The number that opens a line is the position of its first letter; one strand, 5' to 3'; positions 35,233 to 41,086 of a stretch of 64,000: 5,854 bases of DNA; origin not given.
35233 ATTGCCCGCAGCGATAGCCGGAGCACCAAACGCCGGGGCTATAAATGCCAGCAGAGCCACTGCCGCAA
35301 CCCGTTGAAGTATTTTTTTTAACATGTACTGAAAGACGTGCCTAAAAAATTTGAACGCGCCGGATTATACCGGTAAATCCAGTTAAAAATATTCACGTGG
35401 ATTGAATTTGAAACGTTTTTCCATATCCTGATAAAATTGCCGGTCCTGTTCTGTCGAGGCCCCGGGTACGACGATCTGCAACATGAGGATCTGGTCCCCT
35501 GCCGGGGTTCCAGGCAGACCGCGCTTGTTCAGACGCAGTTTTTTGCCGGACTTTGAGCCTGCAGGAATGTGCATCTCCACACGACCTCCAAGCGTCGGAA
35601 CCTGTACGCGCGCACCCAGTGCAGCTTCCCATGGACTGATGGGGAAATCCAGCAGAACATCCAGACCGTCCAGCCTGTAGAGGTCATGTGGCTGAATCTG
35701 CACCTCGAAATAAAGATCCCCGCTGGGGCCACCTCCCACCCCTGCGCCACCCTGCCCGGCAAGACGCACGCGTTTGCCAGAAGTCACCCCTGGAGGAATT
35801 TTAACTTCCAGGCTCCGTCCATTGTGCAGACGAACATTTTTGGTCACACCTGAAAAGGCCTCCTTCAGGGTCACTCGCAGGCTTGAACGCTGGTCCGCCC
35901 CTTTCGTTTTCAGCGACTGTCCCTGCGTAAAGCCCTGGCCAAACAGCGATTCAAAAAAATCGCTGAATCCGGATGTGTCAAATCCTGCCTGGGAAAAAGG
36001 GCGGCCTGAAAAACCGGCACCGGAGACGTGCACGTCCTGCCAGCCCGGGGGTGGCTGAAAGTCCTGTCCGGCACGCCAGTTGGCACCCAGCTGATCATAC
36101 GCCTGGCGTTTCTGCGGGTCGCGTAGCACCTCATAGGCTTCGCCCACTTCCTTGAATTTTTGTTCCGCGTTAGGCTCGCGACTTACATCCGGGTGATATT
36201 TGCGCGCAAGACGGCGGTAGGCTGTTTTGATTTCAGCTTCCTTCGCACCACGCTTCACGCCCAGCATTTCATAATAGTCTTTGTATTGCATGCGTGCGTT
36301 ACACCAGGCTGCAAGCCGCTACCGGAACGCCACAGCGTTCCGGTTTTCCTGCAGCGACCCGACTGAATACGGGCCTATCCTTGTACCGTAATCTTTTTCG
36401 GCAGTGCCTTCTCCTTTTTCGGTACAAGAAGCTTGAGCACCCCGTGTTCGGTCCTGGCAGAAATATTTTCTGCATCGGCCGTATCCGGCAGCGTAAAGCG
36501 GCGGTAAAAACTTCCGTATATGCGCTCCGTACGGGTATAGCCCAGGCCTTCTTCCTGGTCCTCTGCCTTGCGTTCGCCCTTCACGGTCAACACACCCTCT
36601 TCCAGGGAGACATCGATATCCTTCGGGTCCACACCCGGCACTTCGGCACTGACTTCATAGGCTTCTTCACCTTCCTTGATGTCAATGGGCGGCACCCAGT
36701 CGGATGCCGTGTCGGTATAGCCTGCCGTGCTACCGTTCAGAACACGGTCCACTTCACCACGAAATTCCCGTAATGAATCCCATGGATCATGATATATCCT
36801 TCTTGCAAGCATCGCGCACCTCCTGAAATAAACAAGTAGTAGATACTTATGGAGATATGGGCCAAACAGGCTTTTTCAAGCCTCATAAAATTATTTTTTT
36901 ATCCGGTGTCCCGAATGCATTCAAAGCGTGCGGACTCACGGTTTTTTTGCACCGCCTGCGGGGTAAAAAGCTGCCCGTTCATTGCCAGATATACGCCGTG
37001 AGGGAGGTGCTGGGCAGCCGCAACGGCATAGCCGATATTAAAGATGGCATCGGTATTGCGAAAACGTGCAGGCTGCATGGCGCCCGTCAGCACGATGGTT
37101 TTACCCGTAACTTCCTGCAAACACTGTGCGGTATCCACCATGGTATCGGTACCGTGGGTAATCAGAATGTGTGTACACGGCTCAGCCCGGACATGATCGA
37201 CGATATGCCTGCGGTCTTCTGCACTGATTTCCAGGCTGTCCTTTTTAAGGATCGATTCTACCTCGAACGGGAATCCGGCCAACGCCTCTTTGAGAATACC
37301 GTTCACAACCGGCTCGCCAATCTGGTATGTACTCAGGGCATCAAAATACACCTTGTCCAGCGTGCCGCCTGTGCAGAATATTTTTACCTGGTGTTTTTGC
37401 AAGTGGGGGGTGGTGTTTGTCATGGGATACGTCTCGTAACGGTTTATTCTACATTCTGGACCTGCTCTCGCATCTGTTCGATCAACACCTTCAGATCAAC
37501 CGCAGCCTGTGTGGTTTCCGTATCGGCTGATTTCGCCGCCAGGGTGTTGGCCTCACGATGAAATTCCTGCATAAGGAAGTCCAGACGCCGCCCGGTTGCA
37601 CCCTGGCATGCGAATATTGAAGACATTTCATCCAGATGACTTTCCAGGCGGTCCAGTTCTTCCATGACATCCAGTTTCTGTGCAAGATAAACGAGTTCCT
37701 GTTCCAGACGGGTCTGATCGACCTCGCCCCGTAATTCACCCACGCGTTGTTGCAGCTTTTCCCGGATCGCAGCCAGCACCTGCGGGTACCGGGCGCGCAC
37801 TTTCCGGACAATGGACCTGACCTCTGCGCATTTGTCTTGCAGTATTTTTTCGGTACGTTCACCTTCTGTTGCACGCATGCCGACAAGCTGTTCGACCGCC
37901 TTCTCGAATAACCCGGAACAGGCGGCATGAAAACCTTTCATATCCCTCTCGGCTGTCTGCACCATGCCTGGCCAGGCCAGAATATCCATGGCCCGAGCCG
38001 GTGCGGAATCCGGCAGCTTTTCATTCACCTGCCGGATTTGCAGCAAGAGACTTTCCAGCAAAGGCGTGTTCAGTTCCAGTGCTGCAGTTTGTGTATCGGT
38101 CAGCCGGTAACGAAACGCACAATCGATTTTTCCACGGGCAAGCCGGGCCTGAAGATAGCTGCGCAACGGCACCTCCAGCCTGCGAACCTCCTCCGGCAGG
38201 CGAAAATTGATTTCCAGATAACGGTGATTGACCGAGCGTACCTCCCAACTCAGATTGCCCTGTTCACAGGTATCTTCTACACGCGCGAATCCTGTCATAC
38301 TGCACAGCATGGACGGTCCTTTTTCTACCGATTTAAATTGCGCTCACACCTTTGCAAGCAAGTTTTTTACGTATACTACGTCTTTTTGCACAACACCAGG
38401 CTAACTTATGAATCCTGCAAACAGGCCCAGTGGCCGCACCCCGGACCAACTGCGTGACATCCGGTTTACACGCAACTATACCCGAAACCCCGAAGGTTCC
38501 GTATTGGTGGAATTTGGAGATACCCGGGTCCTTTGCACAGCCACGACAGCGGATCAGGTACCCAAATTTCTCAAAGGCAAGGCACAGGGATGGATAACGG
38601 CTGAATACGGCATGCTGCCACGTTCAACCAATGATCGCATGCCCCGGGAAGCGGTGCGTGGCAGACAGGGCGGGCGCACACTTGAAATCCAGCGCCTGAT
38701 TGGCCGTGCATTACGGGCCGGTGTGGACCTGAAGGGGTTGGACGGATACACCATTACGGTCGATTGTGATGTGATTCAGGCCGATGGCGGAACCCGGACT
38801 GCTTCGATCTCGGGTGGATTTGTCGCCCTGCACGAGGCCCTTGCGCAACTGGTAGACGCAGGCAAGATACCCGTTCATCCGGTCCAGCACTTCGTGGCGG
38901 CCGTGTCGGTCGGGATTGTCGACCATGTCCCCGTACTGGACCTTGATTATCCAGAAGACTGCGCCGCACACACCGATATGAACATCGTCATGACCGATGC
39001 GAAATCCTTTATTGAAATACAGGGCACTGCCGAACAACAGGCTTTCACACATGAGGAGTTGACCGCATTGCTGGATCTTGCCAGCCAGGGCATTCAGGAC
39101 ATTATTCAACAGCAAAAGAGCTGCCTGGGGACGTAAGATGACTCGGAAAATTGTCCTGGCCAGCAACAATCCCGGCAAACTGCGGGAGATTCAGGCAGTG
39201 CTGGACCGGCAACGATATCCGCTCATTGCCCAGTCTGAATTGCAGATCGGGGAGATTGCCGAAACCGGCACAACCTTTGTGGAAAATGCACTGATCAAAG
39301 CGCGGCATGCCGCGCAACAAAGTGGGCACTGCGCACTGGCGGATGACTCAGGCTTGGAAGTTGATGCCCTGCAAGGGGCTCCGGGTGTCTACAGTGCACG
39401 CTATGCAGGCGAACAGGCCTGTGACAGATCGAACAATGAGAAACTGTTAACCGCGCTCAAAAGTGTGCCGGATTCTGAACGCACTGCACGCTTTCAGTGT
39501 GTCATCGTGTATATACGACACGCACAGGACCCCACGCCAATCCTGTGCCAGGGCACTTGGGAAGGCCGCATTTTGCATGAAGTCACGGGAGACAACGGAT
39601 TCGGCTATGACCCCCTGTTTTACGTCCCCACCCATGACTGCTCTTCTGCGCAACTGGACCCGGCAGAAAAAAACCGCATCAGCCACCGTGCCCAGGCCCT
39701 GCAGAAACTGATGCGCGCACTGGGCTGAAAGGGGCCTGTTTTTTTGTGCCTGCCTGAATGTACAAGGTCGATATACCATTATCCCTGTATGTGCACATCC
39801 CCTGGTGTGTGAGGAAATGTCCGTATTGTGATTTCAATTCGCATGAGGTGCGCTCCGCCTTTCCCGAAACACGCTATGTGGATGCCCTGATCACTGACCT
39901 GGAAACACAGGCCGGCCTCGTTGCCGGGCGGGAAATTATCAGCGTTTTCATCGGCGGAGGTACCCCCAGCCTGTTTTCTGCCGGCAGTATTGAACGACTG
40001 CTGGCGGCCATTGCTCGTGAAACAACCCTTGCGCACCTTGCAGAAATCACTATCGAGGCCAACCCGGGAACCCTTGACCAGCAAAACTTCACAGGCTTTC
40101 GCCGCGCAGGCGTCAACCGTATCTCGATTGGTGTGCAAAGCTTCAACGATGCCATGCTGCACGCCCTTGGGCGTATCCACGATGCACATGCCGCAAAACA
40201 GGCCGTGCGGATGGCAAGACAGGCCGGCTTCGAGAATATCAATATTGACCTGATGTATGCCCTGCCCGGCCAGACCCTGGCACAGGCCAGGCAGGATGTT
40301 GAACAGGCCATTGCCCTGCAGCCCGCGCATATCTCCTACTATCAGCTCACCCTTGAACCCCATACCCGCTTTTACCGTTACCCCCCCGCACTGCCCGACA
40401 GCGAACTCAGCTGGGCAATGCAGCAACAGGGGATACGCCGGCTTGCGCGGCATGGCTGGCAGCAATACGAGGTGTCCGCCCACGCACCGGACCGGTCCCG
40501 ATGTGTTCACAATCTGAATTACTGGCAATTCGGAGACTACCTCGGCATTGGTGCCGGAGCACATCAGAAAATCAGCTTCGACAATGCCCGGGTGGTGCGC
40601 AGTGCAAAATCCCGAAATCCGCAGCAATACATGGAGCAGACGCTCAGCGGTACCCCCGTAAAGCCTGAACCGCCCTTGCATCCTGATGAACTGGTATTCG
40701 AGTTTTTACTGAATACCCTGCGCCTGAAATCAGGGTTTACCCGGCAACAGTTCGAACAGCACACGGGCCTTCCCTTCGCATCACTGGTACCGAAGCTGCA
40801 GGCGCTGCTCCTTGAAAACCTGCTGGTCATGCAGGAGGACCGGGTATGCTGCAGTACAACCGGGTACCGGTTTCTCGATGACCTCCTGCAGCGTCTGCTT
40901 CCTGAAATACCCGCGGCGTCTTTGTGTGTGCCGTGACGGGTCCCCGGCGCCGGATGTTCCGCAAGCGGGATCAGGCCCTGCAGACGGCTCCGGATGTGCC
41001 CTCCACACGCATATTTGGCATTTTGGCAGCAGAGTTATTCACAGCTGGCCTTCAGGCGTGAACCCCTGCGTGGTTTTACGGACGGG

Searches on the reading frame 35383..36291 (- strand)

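Call 62: search_protein_families(library=pfam, proteins=[window:35383-36291:-], max_evalue=0.00001)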
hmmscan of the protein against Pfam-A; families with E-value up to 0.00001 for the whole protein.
window:35383-36291:- (302 aa): 2 families
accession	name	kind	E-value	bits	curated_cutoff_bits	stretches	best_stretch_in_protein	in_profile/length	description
PF01556.23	DnaJ_C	-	6.2e-41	140.4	26.6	1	136-276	3-152/152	DnaJ C terminal domain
PF00226.36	DnaJ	-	7.5e-27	93.7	27.8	1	5-66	1-63/63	DnaJ domain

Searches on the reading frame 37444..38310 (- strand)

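Call 62: search_protein_families(library=pfam, proteins=[window:37444-38310:-], max_evalue=0.00001)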
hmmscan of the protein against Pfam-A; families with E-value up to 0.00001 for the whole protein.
window:37444-38310:- (288 aa): 2 families
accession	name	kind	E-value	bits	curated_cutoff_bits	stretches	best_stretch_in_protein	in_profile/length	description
PF03755.18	YicC-like_N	-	2.1e-41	142.3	25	1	4-154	3-155/156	Endoribonuclease YicC-like, N-terminal region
PF08340.16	YicC-like_C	-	1.1e-40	139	27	1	172-288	2-120/120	Endoribonuclease YicC-like, C-terminal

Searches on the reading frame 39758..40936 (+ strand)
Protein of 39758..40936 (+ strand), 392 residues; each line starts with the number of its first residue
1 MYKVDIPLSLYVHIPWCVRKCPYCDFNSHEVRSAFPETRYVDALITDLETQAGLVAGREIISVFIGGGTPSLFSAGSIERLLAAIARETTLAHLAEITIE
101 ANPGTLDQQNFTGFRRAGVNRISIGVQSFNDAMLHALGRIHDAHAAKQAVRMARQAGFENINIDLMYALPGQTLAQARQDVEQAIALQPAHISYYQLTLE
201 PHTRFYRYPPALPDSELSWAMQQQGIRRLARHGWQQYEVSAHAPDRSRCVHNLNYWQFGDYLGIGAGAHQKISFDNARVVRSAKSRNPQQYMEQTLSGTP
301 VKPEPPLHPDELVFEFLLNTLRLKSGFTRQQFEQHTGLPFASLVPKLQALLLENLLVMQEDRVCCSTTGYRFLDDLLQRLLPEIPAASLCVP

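Call 62: search_protein_families(library=pfam, proteins=[window:39758-40936:+], max_evalue=0.00001)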
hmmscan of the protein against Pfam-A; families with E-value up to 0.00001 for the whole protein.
window:39758-40936:+ (392 aa): 2 families
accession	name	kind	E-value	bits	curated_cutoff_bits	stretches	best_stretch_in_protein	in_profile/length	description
PF04055.27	Radical_SAM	-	9.3e-27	94.7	29.5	1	11-182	1-164/166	Radical SAM superfamily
PF06969.22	HemN_C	-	3.2e-10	40.3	24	1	307-371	1-66/67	HemN C-terminal domain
